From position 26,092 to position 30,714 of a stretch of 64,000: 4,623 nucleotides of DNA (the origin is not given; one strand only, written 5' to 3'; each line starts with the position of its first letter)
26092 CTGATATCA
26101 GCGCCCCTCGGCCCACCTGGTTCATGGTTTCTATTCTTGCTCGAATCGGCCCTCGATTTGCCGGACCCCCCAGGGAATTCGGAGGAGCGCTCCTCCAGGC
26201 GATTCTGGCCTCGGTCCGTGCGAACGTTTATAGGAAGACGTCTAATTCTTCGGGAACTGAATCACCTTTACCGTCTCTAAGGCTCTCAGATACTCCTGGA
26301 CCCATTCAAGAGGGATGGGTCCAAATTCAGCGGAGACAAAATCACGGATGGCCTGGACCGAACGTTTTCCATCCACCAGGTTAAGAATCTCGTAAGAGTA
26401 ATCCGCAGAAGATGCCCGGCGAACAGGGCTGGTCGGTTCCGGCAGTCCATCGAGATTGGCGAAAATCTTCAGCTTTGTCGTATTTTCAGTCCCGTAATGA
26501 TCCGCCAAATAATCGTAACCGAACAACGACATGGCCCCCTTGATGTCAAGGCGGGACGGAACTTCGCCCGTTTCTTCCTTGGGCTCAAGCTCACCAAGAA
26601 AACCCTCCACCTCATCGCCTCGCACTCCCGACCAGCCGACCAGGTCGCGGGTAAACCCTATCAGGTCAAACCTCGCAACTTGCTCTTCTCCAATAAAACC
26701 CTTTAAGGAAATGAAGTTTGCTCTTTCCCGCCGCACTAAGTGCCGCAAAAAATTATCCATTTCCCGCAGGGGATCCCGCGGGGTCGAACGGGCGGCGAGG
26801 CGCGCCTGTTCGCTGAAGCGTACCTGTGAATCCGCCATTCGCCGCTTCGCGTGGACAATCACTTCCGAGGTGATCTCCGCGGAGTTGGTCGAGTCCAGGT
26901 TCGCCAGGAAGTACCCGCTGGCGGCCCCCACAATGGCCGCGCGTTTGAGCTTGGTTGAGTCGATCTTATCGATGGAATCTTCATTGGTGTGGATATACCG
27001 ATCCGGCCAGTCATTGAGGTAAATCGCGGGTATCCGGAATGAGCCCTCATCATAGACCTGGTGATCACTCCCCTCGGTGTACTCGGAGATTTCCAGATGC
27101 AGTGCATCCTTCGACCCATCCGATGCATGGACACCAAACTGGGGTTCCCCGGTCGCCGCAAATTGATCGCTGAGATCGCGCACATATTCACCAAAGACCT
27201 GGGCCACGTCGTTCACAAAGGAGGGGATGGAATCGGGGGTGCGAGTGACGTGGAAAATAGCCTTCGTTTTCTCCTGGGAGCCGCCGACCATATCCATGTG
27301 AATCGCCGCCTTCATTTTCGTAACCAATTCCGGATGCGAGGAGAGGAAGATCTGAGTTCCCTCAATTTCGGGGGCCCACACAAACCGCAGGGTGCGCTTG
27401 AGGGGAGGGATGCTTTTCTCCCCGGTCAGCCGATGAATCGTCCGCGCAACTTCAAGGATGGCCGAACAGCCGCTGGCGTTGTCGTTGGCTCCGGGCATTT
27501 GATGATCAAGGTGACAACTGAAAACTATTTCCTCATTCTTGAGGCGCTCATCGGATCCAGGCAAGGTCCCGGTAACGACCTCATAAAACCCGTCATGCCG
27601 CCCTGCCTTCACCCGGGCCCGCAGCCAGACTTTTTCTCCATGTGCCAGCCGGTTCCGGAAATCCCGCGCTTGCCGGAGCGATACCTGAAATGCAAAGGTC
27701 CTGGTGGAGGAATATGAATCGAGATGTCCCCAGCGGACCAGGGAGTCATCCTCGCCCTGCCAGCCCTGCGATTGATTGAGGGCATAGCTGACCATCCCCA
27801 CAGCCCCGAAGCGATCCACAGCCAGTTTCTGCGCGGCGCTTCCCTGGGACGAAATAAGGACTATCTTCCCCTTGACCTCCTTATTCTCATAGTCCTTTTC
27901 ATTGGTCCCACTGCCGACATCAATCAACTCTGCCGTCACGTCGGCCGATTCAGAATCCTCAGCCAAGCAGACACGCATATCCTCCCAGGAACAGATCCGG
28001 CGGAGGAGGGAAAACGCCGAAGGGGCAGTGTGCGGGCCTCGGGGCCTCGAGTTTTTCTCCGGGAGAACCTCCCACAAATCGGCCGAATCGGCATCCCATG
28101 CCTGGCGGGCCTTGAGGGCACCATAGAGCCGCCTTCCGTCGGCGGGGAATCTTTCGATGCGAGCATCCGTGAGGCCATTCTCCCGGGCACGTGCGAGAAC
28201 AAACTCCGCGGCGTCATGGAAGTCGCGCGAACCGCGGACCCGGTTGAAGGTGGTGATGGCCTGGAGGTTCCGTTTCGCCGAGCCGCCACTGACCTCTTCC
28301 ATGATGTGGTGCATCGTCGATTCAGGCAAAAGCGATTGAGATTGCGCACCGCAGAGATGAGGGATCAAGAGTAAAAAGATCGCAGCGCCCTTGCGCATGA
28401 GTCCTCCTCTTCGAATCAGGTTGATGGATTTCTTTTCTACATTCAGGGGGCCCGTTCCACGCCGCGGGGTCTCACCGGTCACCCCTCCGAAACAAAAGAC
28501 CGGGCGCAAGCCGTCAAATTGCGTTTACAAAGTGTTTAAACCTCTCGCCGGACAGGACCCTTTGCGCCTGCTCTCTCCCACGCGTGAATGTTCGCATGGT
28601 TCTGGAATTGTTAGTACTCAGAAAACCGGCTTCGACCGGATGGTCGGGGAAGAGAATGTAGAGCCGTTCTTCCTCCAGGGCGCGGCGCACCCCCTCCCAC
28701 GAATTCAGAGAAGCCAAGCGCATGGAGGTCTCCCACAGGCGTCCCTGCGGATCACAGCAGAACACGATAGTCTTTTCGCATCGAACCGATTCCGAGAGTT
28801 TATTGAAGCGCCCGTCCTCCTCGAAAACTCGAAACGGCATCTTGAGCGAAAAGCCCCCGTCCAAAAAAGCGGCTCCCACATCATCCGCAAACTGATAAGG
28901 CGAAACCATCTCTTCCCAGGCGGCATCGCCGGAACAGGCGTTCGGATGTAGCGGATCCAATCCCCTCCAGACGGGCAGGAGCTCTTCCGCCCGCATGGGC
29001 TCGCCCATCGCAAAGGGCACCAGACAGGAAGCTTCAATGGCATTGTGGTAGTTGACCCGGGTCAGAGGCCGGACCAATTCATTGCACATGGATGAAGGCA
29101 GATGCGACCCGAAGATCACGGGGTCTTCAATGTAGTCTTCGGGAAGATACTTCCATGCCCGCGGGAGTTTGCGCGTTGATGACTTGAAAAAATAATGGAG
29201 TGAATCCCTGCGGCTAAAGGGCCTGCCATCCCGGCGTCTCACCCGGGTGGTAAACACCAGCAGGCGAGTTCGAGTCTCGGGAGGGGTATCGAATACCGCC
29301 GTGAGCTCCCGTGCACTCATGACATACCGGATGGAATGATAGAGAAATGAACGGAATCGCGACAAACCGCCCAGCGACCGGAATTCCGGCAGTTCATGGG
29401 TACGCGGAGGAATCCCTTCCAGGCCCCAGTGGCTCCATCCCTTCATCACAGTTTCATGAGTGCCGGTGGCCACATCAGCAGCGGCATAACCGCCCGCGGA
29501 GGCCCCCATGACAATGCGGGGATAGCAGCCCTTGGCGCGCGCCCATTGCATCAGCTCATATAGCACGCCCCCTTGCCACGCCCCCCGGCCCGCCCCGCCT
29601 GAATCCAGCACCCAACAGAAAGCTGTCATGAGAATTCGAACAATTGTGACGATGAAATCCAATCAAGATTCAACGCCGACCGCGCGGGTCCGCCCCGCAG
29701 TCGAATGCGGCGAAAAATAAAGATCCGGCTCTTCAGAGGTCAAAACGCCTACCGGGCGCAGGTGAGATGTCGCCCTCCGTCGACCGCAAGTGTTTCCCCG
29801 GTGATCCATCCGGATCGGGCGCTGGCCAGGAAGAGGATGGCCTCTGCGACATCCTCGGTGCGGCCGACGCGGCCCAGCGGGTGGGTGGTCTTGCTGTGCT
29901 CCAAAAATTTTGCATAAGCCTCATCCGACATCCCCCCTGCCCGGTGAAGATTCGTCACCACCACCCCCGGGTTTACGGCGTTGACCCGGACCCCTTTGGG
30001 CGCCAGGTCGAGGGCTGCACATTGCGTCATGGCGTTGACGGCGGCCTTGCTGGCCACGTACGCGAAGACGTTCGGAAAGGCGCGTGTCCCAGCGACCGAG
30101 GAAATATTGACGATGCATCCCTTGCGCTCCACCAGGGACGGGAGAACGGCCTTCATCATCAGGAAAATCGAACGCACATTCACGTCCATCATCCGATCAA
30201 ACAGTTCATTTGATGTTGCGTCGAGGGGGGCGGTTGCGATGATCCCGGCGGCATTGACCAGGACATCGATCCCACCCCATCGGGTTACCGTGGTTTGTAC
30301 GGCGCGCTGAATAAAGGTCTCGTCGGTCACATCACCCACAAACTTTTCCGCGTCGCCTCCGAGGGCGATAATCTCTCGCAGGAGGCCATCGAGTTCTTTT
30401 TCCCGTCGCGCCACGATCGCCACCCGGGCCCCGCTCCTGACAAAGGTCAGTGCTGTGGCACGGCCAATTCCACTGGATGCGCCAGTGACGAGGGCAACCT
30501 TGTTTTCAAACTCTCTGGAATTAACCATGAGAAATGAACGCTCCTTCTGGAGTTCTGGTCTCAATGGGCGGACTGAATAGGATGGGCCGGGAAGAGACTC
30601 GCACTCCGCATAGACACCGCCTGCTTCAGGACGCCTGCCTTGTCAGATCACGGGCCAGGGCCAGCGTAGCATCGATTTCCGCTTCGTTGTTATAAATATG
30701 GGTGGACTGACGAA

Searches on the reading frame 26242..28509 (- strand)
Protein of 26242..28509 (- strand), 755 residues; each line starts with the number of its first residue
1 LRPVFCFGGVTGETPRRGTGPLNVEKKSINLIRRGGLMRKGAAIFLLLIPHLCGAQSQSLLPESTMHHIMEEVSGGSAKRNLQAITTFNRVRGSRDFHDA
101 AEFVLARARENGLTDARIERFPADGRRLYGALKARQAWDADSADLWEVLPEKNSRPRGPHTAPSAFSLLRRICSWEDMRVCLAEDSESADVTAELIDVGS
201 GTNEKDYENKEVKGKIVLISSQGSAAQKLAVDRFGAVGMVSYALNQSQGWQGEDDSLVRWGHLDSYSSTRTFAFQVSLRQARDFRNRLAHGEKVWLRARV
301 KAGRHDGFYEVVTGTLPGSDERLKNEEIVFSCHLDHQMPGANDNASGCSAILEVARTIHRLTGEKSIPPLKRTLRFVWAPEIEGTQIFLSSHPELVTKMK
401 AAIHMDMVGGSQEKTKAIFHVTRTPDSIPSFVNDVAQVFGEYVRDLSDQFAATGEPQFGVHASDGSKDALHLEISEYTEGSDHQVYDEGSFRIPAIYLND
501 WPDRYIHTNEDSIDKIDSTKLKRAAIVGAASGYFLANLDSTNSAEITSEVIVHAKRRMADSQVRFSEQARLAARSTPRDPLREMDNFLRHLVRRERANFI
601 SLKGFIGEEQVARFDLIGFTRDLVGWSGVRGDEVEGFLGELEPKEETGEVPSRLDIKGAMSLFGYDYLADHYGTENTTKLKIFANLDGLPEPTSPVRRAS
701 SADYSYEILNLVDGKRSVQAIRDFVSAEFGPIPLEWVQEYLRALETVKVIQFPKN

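Call 21: search_protein_families(library=pfam, proteins=[window:26242-28509:-])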
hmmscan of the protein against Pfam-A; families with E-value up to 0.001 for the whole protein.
window:26242-28509:- (755 aa): 3 families
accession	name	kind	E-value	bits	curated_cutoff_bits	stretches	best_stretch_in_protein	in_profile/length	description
PF04389.22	Peptidase_M28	-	6.9e-22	78.6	21.3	1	312-525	2-186/193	Peptidase family M28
PF16254.10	DUF4910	-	2e-09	37.1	26.6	1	324-415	67-151/247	Domain of unknown function (DUF4910)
PF02225.27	PA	-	0.00054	20.5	23.9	0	191-248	1-68/95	PA domain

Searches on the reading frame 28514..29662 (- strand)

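Call 21: search_protein_families(library=pfam, proteins=[window:28514-29662:-])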
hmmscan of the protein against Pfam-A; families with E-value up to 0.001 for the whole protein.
window:28514-29662:- (382 aa): 1 family
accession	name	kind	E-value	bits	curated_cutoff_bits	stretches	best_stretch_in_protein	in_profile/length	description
PF01734.28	Patatin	-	5.1e-11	43.6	27.7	1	21-280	4-190/191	Patatin-like phospholipase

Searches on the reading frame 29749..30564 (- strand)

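Call 21: search_protein_families(library=pfam, proteins=[window:29749-30564:-])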
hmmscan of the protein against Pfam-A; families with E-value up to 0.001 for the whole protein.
window:29749-30564:- (271 aa): 5 families
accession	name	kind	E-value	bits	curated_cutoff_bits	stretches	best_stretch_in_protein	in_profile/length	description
PF13561.12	adh_short_C2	-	1.1e-68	231.8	27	1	28-266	1-236/236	Enoyl-(Acyl carrier protein) reductase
PF00106.31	adh_short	-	5.4e-59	199.4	26.6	1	22-208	1-188/195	short chain dehydrogenase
PF08659.16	KR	-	7.1e-15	55.8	22.6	1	24-181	3-161/180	KR domain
PF23441.1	SDR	-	1.2e-14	54.8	27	1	20-267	6-257/258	SDR-like rossmann domain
PF01370.27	Epimerase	-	0.00015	21.7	20.9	1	24-156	1-115/240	NAD dependent epimerase/dehydratase family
